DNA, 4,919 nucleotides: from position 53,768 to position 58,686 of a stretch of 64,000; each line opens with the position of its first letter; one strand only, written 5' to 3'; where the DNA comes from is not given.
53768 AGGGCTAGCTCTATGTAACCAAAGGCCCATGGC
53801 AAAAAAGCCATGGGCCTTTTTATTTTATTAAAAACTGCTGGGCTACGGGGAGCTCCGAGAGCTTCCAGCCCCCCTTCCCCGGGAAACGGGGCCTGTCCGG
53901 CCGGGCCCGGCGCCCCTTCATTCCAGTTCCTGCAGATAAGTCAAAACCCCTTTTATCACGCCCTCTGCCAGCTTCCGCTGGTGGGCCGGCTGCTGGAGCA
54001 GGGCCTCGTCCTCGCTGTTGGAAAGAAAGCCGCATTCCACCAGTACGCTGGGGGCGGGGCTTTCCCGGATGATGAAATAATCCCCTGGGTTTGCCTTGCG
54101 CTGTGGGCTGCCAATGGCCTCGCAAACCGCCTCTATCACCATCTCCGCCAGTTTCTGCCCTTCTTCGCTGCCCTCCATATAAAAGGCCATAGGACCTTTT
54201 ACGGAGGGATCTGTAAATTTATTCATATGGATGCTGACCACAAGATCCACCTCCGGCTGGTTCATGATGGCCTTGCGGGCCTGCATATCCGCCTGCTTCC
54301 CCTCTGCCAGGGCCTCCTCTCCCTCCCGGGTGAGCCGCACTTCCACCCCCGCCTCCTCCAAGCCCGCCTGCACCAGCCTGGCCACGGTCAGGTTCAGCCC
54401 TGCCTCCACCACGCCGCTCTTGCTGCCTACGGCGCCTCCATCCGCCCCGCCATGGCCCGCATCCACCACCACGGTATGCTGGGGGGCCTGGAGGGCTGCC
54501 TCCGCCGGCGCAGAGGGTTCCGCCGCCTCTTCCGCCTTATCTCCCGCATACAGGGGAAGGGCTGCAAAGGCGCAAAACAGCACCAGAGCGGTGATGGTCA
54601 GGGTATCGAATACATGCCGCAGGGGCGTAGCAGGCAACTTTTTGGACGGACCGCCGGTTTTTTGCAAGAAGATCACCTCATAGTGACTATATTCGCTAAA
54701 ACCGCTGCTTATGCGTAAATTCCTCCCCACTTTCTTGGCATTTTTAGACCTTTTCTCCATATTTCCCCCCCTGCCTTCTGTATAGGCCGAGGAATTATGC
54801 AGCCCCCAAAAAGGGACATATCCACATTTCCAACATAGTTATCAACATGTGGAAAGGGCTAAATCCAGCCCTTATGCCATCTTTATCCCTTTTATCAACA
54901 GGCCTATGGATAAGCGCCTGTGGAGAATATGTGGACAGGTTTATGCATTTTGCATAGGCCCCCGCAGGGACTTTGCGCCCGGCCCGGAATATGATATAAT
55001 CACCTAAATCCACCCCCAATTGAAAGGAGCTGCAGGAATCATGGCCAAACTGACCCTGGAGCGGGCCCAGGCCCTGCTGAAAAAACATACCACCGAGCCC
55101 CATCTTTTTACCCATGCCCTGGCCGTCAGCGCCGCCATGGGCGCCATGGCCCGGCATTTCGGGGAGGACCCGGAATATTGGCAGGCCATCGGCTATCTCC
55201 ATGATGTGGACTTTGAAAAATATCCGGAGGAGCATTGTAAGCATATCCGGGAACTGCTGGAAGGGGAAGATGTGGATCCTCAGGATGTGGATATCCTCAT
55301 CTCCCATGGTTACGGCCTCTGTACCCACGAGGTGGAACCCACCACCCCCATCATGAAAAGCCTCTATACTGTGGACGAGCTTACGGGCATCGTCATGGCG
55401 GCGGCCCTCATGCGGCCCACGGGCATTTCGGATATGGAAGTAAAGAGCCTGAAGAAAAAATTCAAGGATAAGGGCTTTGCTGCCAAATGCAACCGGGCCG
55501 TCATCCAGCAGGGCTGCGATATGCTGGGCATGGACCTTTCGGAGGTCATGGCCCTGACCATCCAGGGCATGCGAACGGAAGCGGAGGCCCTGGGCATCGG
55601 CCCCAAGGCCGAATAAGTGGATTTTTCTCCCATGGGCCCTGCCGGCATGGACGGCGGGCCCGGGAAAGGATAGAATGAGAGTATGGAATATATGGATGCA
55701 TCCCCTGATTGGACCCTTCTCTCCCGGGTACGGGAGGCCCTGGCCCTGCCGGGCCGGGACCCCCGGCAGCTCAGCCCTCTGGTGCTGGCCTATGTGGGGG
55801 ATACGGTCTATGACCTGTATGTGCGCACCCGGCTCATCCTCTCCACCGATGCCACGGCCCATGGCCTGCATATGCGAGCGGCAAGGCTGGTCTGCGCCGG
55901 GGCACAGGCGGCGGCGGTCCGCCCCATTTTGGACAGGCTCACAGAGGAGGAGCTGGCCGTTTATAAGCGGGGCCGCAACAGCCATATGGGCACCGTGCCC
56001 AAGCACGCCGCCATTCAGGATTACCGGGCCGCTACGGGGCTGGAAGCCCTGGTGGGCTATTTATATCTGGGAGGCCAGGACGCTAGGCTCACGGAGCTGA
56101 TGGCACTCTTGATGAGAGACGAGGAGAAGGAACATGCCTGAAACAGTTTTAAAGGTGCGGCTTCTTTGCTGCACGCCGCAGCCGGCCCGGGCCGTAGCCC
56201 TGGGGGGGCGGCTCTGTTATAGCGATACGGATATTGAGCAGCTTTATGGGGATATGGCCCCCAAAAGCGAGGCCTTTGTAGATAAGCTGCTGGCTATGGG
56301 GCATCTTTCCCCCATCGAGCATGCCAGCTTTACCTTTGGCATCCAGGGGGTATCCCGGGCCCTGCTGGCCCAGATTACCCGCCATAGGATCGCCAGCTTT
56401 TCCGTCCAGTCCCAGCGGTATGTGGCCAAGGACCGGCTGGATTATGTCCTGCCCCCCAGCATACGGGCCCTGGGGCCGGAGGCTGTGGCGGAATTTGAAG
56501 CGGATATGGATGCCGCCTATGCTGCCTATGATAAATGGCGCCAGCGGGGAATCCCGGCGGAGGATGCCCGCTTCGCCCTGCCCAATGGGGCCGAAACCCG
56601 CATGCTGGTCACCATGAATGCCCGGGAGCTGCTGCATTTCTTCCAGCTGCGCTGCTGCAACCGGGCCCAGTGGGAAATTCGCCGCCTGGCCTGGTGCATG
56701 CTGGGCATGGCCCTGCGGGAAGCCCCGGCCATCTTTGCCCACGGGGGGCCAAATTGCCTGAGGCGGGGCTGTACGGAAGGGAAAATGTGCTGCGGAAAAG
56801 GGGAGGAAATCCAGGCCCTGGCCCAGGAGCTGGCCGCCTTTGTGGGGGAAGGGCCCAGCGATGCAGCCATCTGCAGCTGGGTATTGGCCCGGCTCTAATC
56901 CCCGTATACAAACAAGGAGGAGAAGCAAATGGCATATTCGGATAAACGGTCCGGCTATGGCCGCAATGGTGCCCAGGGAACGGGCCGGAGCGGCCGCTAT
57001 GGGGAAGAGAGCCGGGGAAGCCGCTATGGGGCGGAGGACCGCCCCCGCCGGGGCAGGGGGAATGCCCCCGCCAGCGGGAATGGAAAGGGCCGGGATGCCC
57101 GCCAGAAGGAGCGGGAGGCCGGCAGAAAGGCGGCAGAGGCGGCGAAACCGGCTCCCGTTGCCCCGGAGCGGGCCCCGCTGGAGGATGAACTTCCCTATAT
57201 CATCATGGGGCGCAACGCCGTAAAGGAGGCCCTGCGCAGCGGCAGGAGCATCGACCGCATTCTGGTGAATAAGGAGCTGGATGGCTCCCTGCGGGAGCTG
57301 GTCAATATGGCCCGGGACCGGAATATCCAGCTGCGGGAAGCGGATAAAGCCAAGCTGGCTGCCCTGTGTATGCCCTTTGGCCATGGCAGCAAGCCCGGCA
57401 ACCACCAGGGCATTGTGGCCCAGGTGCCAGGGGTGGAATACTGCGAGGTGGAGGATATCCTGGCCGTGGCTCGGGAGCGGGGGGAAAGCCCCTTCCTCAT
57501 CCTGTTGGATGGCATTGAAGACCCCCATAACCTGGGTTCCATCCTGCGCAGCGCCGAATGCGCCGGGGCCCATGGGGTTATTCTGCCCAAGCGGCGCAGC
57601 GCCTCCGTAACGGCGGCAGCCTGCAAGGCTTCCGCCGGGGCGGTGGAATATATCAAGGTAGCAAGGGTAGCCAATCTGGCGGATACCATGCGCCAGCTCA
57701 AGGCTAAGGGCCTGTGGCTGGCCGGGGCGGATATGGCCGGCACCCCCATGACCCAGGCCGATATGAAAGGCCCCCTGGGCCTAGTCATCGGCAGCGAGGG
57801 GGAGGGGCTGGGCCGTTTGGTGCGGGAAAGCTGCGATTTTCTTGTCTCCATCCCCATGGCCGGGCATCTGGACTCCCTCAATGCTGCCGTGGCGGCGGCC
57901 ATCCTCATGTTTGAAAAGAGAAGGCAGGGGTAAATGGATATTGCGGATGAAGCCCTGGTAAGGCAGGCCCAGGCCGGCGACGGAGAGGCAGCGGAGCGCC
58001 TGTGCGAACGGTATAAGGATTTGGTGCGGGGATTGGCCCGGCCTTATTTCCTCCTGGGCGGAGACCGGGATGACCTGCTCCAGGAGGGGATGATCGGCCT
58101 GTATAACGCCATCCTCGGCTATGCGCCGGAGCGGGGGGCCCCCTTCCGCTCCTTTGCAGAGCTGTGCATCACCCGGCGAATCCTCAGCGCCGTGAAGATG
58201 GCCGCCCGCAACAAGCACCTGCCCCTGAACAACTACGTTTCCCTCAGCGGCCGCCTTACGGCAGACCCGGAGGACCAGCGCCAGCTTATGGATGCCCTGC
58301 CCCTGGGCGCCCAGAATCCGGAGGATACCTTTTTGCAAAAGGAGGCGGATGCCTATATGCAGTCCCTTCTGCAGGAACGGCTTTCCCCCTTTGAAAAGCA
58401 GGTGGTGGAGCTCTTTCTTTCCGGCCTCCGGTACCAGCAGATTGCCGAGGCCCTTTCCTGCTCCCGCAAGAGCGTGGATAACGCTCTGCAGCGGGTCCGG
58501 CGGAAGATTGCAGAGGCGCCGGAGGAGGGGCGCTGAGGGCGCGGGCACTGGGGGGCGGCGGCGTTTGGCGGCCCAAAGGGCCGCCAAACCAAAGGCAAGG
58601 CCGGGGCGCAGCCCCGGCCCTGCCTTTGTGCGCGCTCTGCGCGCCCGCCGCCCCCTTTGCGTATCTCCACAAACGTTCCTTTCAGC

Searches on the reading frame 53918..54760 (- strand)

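Call 53: search_protein_families(library=pfam, proteins=[window:53918-54760:-])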
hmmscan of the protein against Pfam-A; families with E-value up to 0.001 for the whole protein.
window:53918-54760:- (280 aa): 1 family
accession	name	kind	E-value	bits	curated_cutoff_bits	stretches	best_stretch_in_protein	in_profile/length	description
PF01520.23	Amidase_3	-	8.4e-44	150.1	27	1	97-272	1-172/174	N-acetylmuramoyl-L-alanine amidase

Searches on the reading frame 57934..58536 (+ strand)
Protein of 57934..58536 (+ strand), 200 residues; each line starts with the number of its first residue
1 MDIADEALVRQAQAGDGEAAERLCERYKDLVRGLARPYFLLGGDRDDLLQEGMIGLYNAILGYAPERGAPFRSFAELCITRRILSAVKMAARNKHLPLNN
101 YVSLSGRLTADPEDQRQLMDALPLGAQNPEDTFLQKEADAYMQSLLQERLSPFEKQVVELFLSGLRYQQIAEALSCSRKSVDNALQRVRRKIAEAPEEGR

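Call 96: search_protein_families(library=pfam, proteins=[window:57934-58536:+])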
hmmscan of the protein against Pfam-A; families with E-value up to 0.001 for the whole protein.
window:57934-58536:+ (200 aa): 5 families
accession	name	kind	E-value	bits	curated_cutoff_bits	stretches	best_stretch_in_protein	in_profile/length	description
PF04542.20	Sigma70_r2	-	1.3e-12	47.8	24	1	24-92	2-70/71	Sigma-70 region 2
PF08281.18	Sigma70_r4_2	-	1.2e-09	38.1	25.7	1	148-192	9-54/54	Sigma-70, region 4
PF00196.25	GerE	-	9.5e-07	28.8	23.5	1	149-192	2-45/57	Bacterial regulatory proteins, luxR family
PF07638.17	Sigma70_ECF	-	3.8e-06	27.4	21.1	0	145-194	133-181/185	ECF sigma factor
PF13384.12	HTH_23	-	2.6e-05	24.3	24.6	1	156-189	9-42/50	Homeodomain-like domain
